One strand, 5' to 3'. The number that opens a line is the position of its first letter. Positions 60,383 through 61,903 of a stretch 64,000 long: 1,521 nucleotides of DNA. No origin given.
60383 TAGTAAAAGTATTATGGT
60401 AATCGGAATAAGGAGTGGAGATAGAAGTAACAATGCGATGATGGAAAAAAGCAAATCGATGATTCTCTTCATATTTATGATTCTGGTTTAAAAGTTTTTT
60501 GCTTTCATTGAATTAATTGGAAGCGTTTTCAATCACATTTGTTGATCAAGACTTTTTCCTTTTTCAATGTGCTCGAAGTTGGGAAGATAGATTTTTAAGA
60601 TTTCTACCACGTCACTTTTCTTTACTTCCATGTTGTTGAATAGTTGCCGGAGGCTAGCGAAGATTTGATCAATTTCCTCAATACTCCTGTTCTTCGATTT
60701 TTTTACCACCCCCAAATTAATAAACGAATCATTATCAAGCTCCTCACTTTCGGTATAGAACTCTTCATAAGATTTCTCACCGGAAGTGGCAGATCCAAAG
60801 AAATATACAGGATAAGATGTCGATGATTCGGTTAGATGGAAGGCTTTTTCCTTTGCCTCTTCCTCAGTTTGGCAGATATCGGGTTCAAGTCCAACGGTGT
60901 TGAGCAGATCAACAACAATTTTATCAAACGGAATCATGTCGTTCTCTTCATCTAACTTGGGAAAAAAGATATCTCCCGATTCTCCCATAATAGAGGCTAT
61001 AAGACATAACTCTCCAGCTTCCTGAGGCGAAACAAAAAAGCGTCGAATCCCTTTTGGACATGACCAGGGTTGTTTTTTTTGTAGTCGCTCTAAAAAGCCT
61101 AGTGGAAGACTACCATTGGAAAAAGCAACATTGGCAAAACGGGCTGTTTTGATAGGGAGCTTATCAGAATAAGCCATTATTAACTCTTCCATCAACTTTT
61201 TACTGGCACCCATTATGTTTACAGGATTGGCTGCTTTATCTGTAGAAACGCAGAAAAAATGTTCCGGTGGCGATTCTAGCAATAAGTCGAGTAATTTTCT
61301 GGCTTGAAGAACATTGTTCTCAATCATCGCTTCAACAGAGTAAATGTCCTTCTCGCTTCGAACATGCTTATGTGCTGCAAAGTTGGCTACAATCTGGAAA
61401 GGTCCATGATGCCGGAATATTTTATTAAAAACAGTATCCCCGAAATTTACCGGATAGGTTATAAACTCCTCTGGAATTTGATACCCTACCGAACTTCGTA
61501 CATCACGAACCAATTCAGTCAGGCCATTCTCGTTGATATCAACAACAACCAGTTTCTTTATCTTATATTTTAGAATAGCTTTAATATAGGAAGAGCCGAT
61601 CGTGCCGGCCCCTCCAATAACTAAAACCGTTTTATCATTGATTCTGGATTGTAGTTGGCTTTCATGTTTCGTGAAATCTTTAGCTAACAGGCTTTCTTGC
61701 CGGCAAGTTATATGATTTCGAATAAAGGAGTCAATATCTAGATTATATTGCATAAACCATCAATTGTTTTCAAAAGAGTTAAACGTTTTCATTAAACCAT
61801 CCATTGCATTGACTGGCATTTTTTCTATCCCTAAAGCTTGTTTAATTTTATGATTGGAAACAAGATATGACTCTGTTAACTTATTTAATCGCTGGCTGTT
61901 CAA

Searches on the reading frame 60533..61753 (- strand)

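Call 66: search_protein_families(library=pfam, proteins=[window:60533-61753:-], max_evalue=0.00001)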
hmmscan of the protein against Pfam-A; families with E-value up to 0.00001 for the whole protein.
window:60533-61753:- (406 aa): 3 families
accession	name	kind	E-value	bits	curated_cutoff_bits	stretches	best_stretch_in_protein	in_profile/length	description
PF02719.21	Polysacc_synt_2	-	2.6e-39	135.6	20.2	1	43-344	1-285/293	Polysaccharide biosynthesis protein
PF01370.27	Epimerase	-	8.9e-08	32.3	20.9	1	43-178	1-122/240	NAD dependent epimerase/dehydratase family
PF16363.11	GDP_Man_Dehyd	-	2.3e-07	31.1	27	1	44-172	1-130/332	GDP-mannose 4,6 dehydratase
